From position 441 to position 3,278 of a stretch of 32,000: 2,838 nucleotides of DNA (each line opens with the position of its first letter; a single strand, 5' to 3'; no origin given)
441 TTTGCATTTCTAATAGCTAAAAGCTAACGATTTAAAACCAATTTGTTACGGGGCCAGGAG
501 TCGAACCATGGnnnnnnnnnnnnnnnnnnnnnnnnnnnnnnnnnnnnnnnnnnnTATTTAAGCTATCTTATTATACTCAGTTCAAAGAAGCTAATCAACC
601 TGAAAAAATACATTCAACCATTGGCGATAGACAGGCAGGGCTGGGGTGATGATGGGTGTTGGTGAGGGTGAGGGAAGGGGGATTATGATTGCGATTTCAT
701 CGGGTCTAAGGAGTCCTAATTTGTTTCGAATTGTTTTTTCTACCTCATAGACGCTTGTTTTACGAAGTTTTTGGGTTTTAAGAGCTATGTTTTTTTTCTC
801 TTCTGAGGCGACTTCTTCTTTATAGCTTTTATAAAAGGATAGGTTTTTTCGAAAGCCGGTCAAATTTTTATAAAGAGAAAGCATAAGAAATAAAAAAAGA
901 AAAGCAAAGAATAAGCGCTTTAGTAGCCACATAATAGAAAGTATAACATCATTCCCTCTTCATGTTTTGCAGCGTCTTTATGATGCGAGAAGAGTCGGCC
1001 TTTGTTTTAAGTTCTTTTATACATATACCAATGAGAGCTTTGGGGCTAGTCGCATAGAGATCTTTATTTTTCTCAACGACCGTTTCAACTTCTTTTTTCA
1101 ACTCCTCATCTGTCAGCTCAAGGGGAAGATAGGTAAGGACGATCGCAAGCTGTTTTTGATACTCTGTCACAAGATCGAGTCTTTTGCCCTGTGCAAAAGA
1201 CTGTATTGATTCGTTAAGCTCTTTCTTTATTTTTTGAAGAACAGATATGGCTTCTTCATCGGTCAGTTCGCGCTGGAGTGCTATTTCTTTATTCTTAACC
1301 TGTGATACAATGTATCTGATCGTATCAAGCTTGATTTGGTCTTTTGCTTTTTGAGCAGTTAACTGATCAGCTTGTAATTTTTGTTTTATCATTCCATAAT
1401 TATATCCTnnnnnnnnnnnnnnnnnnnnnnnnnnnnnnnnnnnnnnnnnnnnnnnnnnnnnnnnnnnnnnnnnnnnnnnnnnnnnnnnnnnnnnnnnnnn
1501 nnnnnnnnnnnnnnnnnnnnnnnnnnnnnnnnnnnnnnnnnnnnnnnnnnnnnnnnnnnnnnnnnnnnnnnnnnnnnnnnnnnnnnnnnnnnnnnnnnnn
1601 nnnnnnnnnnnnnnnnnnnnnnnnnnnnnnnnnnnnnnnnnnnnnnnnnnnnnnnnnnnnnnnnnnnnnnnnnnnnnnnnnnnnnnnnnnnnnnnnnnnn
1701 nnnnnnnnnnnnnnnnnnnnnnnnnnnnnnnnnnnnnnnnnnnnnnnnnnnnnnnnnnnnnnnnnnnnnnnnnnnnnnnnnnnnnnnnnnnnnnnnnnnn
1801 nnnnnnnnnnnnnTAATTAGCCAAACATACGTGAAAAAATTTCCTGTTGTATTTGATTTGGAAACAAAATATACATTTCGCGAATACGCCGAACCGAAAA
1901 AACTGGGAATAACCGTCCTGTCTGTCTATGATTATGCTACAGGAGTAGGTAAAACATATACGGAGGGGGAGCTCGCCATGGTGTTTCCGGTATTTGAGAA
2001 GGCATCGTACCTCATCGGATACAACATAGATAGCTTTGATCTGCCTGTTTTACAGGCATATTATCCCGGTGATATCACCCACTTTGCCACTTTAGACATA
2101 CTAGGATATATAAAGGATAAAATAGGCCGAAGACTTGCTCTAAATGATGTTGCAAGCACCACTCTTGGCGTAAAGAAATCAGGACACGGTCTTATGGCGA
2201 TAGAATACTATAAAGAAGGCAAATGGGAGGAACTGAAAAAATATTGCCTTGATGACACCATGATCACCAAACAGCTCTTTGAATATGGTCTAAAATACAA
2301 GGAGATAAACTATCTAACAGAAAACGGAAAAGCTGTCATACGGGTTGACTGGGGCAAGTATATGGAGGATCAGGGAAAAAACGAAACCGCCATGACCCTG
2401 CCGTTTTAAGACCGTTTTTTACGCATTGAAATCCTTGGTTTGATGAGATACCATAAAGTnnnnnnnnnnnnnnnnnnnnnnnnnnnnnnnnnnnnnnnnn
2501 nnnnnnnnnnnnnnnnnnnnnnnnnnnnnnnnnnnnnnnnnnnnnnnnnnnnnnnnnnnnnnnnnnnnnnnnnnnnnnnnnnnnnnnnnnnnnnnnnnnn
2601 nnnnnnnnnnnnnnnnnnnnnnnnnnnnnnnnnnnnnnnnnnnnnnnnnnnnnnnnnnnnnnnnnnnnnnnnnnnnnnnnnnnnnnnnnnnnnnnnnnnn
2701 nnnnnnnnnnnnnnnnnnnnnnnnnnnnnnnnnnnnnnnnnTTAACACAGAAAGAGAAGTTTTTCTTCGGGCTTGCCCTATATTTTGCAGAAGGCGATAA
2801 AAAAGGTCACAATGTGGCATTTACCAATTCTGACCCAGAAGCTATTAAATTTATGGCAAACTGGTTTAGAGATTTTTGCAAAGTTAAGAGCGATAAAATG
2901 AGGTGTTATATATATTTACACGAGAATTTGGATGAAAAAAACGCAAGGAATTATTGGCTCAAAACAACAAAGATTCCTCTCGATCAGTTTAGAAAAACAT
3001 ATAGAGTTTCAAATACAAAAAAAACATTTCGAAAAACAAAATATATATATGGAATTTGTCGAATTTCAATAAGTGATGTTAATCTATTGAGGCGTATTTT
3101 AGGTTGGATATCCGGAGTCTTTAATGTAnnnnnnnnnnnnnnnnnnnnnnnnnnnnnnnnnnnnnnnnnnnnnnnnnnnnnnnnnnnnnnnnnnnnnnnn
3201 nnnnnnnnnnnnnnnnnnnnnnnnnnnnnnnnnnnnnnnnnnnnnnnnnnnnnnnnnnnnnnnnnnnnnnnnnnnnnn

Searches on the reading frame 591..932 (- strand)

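Call 10: search_protein_families(library=pfam, proteins=[window:591-932:-], max_evalue=0.01)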
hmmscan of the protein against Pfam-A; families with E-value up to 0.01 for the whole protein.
window:591-932:- (113 aa): 1 family
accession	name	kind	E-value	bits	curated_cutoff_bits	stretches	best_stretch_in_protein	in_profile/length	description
PF04977.20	DivIC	-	0.00025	21.2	28.9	1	23-85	15-78/80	Septum formation initiator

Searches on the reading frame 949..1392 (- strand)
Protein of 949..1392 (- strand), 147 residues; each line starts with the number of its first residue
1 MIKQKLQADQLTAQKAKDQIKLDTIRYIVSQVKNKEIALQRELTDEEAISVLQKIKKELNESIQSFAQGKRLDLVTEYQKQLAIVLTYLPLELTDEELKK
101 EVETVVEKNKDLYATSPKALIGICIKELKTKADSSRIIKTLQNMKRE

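Call 10: search_protein_families(library=pfam, proteins=[window:949-1392:-], max_evalue=0.01)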
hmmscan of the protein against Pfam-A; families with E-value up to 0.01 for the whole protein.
window:949-1392:- (147 aa): 1 family
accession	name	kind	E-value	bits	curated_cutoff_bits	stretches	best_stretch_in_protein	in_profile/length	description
PF09424.15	YqeY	-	1e-25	90.9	27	1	3-141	1-139/143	Yqey-like protein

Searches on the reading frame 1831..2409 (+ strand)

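Call 10: search_protein_families(library=pfam, proteins=[window:1831-2409:+], max_evalue=0.01)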
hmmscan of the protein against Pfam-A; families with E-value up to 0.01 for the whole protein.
window:1831-2409:+ (192 aa): 2 families
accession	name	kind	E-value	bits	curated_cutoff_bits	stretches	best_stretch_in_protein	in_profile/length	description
PF13482.12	RNase_H_2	-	2.2e-07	31.4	22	1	8-151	3-162/165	RNase_H superfamily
PF10108.15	DNA_pol_B_exo2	-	7.4e-05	23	24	0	100-150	119-170/213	Predicted 3'-5' exonuclease related to the exonuclease domain of PolB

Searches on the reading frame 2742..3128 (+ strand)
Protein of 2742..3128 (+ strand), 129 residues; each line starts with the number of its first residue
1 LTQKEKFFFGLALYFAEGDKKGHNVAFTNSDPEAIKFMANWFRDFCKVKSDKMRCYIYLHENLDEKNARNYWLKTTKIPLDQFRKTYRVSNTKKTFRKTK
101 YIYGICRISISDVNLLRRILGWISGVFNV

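Call 89: predict_structure(alignment_id=A3)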
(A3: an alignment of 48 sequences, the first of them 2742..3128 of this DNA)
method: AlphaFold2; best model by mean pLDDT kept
length: 129 residues; sequences in the alignment: 48
mean_pLDDT: 94.3   pTM: 0.86
mean pLDDT of the five models: 94.3, 94.1, 93.9, 93.7, 93.6
residues with pLDDT >= 90: 111; 70-90: 10; 50-70: 8; < 50: 0
segments of 3 or more residues with pLDDT < 50: none
pLDDT, mean of each block of 10 residues (from residue 1): 97 98 96 98 98 97 95 98 94 66 96 98 94
secondary structure, 60 per line:
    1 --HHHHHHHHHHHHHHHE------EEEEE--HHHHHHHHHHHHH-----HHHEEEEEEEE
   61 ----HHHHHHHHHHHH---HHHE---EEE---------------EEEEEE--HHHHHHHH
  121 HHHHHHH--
elements in order: H3-17 E25-29 H32-44 E53-60 H65-76 E87-89 E105-110 H113-127

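Call 92: fold_search(model_id=the predicted structure, library=pdb)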
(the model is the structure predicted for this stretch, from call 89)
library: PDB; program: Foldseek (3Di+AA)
matches with E <= 10: 781; with E <= 0.001: 3
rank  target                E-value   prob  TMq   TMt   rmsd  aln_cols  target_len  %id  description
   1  6jfw_A                4.3e-04  1.00  0.41  0.38   7.1       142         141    6  Crystal structure of PA0833 periplasmic domain from Pseudomonas aeruginosa reveals an unexpected enlarged peptidoglyca (released 2019-03-20)
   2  6ikj_A                5.8e-04  0.99  0.37  0.36   7.8       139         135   12  Crystal structure of YfiB(F48S) (released 2019-03-13)
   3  4zhv_A                6.2e-04  0.99  0.39  0.37   7.5       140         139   14  Crystal structure of a bacterial signalling protein (released 2016-04-27)
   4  4zhv_B                1.4e-03  0.99  0.39  0.38   7.4       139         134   12  Crystal structure of a bacterial signalling protein (released 2016-04-27)
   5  6iki_B                1.4e-03  1.00  0.42  0.41   7.3       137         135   12  Crystal structure of YfiB(W55L) (released 2019-03-13)
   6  5eaz_A                2.0e-03  1.00  0.44  0.42   6.9       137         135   12  crystal form I of YfiB belonging to space groups P21 (released 2016-05-18)
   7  6iki_A                2.3e-03  0.99  0.41  0.39   6.4       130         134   11  Crystal structure of YfiB(W55L) (released 2019-03-13)
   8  6u83                  5.8e-03  0.94  0.34  0.30   6.8       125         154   10  OmpA-like domain of FopA1 from Francisella tularensis subsp. tularensis SCHU S4 (released 2019-09-18)
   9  7mud_AK               7.4e-03  0.99  0.44  0.40   6.4       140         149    8  Legionella pneumophila Dot/Icm T4SS OMC (released 2021-10-06)
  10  2hqs_G                8.3e-03  0.63  0.26  0.29  10.8       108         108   14  Crystal structure of TolB/Pal complex (released 2007-04-03)
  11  6ikj_B                1.1e-02  0.89  0.37  0.36   7.6       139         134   12  Crystal structure of YfiB(F48S) (released 2019-03-13)
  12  4pwt_C                2.1e-02  0.57  0.29  0.30  10.2       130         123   14  Crystal structure of peptidoglycan-associated outer membrane lipoprotein from Yersinia pestis CO92 (released 2014-04-09)
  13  2hqs_C                2.5e-02  0.54  0.25  0.28   7.0        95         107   12  Crystal structure of TolB/Pal complex (released 2007-04-03)
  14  9ngu_Ah               2.8e-02  0.75  0.35  0.26   7.1       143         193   10  In situ cryo-EM structure of outer membrane cap (OMC) of the Legionella Dot/Icm T4SS machine (released 2025-09-17)
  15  5u1h_A                3.3e-02  0.69  0.31  0.32   6.7       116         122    5  Crystal structure of the C-terminal peptidoglycan binding domain of OprF (PA1777) from Pseudomonas aeruginosa (released 2017-01-11)
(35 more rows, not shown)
